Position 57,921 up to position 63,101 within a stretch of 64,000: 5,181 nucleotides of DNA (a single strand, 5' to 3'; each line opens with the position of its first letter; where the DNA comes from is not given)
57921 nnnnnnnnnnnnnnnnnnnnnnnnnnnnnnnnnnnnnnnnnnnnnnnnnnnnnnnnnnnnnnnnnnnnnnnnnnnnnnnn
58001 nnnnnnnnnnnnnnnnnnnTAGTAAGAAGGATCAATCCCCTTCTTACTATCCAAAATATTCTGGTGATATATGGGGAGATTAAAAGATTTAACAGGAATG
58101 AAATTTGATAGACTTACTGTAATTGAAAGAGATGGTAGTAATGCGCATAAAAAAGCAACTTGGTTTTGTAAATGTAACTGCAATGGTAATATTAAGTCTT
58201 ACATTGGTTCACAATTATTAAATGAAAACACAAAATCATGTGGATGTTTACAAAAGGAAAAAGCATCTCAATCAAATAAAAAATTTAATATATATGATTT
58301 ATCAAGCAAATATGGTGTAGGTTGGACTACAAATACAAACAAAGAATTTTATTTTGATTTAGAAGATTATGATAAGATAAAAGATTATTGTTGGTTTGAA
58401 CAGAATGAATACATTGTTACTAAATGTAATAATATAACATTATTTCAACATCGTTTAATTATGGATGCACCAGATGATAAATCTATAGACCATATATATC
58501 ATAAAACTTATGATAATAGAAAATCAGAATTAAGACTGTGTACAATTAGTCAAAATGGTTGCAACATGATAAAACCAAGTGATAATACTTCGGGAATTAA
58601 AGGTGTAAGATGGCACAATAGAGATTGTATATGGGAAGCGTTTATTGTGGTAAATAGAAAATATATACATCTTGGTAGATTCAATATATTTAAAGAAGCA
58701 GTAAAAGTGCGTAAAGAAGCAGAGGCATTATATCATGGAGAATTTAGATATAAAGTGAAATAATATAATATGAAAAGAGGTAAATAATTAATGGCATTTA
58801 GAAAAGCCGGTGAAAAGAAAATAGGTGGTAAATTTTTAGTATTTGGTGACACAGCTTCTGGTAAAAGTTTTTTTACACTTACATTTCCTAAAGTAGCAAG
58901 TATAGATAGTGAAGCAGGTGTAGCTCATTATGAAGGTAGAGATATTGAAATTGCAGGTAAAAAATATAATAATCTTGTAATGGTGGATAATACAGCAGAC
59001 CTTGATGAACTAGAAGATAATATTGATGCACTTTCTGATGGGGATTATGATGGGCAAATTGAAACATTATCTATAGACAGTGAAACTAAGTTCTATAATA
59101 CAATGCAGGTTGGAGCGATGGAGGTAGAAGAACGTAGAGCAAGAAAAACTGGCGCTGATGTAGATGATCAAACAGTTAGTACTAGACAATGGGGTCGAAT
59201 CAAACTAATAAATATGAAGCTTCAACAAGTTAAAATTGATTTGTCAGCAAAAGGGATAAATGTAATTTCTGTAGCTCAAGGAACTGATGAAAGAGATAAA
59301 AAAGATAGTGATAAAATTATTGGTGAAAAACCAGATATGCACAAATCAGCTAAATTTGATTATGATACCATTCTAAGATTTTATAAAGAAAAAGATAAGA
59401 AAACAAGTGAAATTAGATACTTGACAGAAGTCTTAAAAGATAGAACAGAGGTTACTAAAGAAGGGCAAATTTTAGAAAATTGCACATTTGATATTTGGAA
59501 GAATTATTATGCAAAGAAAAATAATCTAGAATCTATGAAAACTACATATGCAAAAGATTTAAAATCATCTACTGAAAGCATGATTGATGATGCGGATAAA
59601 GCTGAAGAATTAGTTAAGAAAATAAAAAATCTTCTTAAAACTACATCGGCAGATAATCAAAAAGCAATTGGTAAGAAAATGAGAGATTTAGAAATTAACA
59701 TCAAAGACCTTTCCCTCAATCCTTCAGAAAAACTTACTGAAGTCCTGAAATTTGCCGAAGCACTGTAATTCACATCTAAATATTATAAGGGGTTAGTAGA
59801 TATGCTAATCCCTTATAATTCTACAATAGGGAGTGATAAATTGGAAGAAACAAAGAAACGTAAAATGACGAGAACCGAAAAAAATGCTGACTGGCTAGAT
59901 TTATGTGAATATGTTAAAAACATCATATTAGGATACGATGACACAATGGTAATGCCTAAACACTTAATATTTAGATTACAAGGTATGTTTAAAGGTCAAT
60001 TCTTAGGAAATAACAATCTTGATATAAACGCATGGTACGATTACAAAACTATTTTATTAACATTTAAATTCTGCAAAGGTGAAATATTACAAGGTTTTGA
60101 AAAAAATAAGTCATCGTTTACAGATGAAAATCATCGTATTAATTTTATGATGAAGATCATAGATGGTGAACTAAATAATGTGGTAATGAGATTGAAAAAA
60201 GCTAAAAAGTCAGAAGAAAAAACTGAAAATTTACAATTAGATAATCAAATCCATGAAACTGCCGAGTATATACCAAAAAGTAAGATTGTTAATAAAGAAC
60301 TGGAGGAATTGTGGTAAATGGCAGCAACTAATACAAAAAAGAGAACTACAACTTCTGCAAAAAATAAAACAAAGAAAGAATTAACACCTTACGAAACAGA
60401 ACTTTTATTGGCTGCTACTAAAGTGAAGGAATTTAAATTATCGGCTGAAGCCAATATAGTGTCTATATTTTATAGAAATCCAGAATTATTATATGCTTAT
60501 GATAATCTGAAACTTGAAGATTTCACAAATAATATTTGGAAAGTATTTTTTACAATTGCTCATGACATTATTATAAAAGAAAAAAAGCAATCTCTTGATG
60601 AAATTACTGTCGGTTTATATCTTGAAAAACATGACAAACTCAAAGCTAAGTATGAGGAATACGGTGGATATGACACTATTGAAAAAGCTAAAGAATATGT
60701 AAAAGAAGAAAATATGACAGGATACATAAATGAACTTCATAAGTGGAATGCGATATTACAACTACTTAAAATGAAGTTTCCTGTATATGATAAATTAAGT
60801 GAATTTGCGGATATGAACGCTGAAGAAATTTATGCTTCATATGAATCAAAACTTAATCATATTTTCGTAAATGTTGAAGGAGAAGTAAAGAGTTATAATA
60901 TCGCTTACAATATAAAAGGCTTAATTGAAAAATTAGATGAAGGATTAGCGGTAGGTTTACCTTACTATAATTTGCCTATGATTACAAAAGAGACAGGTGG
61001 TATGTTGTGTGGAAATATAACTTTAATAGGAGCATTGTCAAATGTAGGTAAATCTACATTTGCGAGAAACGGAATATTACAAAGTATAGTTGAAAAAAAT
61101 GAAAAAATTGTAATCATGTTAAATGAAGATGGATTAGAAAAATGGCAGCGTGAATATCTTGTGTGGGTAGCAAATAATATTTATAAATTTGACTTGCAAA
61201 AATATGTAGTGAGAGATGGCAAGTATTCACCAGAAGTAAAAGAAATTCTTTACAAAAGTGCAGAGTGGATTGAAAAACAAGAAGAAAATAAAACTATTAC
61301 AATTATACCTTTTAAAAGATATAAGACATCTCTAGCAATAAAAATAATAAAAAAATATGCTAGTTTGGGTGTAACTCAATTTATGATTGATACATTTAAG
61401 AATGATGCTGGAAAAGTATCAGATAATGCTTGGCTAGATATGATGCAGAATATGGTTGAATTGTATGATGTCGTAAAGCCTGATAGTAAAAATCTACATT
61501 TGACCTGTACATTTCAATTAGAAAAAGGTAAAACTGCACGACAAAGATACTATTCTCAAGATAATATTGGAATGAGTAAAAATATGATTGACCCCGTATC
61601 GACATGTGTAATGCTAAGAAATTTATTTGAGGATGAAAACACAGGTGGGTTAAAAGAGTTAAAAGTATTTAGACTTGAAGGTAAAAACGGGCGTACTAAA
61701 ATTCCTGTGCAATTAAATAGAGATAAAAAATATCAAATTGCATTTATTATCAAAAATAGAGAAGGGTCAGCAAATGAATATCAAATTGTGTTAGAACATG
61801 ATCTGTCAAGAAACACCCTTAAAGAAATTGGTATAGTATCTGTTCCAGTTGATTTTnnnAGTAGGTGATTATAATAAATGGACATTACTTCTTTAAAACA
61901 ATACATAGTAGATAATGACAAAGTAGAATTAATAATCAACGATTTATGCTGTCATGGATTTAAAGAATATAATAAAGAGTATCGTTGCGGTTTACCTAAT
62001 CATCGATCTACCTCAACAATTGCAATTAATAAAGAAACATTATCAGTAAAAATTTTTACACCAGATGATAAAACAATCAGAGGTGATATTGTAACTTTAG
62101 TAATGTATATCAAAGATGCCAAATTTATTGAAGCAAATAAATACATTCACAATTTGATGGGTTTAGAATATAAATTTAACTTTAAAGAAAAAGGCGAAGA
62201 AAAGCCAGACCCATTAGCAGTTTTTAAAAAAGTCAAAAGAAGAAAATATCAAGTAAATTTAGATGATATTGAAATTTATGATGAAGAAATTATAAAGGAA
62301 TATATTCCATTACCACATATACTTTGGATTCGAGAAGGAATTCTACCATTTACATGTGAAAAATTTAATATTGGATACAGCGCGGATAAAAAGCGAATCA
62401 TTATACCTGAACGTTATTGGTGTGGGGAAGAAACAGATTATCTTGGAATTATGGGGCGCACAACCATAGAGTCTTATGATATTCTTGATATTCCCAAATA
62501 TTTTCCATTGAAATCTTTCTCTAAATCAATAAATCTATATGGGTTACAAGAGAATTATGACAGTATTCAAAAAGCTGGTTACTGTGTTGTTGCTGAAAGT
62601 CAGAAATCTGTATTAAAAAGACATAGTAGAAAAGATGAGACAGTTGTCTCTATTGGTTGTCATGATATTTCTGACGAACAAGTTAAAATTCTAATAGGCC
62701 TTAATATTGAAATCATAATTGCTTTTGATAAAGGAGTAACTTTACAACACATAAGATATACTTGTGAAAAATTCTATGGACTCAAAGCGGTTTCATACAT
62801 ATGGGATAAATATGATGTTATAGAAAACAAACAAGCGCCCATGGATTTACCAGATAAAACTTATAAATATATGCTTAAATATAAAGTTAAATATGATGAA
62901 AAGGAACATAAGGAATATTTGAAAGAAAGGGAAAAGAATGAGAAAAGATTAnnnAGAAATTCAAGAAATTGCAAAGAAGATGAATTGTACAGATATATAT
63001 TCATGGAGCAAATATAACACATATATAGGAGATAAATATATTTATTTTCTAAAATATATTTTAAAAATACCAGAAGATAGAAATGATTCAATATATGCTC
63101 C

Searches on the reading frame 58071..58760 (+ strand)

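Call 61: search_protein_families(library=pfam, proteins=[window:58071-58760:+], max_evalue=0.01)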
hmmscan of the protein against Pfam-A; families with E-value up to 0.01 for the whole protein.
window:58071-58760:+ (230 aa): 1 family
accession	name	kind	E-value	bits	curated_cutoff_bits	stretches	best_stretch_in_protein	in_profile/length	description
PF00847.26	AP2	-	0.00011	22.9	33.3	1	174-210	1-40/54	AP2 domain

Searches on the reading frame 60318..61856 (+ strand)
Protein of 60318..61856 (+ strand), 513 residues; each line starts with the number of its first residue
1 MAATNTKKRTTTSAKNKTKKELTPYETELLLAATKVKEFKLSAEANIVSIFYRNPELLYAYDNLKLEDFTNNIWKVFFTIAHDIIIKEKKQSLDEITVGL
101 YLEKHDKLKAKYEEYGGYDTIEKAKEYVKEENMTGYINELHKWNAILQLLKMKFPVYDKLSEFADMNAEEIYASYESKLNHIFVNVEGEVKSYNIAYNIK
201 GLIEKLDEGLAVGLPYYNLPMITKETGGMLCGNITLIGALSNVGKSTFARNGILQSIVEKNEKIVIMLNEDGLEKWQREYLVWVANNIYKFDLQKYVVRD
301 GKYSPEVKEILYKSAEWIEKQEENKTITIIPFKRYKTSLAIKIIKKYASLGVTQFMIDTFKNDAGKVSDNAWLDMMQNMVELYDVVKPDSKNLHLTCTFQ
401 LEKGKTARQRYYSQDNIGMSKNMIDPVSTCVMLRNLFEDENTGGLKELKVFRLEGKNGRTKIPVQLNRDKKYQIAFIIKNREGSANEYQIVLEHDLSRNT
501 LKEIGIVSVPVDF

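Call 11: search_protein_families(library=phrogs, proteins=[window:60318-61856:+], max_evalue=0.001)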
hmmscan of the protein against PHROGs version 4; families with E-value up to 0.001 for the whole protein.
window:60318-61856:+ (513 aa): 2 families
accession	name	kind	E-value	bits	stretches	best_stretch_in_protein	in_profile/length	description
phrog_19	-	DNA, RNA and nucleotide metabolism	3.1e-30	106.6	1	27-505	148-582/621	DnaB-like replicative helicase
phrog_239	-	DNA, RNA and nucleotide metabolism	1.4e-08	35.2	1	205-360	332-477/801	DNA primase/helicase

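Call 13: search_dna_similar(query=window:60318-61856:+, collection=phages, mode=protein, max_rows=15)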
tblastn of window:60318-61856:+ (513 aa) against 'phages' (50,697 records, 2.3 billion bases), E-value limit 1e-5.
Records with a match: 83; places in all: 83; records where one place covers at least 80% of the query: 75.
Best place of each record, by identity: <60% 83.
By first word of the organism name: Bacillus 39; Lactococcus 22; Clostridioides 6; Clostridium 5; Thomasclavelia 2; Brevibacillus 2; Geobacillus 2; Alicyclobacillus 1; Bacteriophage 1; Lysinibacillus 1; and 2 more.
By host as written in the record: Lactococcus lactis 17; Bacillus anthracis Sterne 10; Bacillus anthracis 7; Bacillus cereus 7; - 4; Bacillus subtilis 3; Clostridioides difficile 3; Clostridium botulinum type C strain C-Stockholm 2; and 21 more.
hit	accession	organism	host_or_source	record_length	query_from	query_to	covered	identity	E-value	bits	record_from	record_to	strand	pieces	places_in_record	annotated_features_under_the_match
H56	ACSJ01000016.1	Clostridium phage D-1873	Clostridium botulinum D str. 1873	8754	32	513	94%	57.9%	0e+0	577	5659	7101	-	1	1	putative phage replicative DNA helicase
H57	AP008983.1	Clostridium phage c-st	Clostridium botulinum type C strain ...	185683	32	513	94%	57.9%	0e+0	577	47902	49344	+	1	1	putative phage replicative DNA helicase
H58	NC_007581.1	Clostridium phage c-st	Clostridium botulinum type C strain ...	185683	32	513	94%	57.9%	0e+0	577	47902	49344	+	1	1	replicative DNA helicase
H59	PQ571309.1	Thomasclavelia phage TR-TP1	Thomasclavelia ramosa YY17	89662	22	512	96%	42.4%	1e-119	392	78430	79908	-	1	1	DnaB-like replicative helicase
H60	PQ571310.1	Thomasclavelia phage TR-TP2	Thomasclavelia ramosa YY17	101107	22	512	96%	42.4%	1e-119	392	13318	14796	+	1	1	DnaB-like replicative helicase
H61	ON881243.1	Bacillus phage PK-3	Bacillus sp.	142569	31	510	94%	26.9%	1e-38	156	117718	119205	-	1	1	none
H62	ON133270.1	Bacillus phage 2S-4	Rosselomorea vietnamensis FJAT-46955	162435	31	510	94%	26.9%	1e-38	156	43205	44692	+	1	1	none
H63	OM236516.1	Bacillus phage FADO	Bacillus subtilis BEST7003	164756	31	510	94%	26.9%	1e-38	156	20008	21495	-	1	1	DNA helicase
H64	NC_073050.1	Bacillus phage FADO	Bacillus subtilis BEST7003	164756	31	510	94%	26.9%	1e-38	156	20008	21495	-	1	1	DNA helicase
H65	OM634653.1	Bacillus phage vB_BsuS_PJN02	Bacillus subtilis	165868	31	510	94%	26.9%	1e-38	156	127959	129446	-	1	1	replicative DNA helicase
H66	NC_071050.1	Bacillus phage vB_BsuS_PJN02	Bacillus subtilis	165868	31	510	94%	26.9%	1e-38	156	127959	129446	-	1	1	replicative DNA helicase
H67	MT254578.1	Bacillus phage Izhevsk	Bacillus cereus VKM B-370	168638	44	510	91%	27.5%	2e-34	144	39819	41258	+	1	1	DnaB-type replicative DNA helicase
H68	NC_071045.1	Bacillus phage Izhevsk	Bacillus cereus VKM B-370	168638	44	510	91%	27.5%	2e-34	144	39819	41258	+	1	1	DnaB-type replicative DNA helicase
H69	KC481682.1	Bacillus phage vB_BanS-Tsamsa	Bacillus anthracis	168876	44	510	91%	27.3%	9e-35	145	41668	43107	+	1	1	hypothetical protein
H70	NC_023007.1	Bacillus phage vB_BanS-Tsamsa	Bacillus anthracis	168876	44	510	91%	27.3%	9e-35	145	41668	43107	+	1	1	hypothetical protein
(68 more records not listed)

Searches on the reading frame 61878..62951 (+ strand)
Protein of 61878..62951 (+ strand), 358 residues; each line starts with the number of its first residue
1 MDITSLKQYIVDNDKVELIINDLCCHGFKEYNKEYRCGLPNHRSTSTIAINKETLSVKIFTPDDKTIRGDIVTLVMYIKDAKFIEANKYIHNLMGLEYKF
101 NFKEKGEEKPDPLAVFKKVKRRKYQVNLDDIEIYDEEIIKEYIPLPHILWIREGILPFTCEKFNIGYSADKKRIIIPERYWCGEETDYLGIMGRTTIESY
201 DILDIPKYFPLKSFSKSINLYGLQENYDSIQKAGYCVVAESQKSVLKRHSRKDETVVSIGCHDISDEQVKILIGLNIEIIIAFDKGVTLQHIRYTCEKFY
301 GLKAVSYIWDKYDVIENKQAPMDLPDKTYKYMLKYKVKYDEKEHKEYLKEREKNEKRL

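Call 11: search_protein_families(library=phrogs, proteins=[window:61878-62951:+], max_evalue=0.001)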
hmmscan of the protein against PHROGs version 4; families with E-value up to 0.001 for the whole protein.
window:61878-62951:+ (358 aa): 0 families

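Call 90: find_encoding_contigs(protein=window:61878-62951:+, flank=10000, max_places=3)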
Protein window:61878-62951:+ (358 aa): 2 contigs read that carry it; 1 place shown.
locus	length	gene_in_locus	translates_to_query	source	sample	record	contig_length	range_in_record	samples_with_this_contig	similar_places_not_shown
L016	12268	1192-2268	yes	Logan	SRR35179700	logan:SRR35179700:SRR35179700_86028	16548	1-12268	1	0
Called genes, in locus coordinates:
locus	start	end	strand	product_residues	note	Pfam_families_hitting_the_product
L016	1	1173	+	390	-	?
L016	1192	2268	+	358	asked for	-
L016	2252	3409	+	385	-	PF12705:PDDEXK_1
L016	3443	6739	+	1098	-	PF02811:PHP, PF07733:DNA_pol3_alpha, PF17657:DNA_pol3_finger, PF14579:HHH_6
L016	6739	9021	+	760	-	PF14490:HHH_RecD2 (faint), PF13245:AAA_19, PF13604:AAA_30, PF18335:SH3_13, PF13538:UvrD_C_2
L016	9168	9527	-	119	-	-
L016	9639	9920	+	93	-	-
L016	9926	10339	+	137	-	PF22397:NADAR-DarT1 (weak)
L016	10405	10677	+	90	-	-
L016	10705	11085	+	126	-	PF22751:DUF488-N3a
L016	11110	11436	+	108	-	-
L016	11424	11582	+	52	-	-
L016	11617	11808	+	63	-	-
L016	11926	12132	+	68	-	PF07927:HicA_toxin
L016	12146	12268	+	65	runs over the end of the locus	-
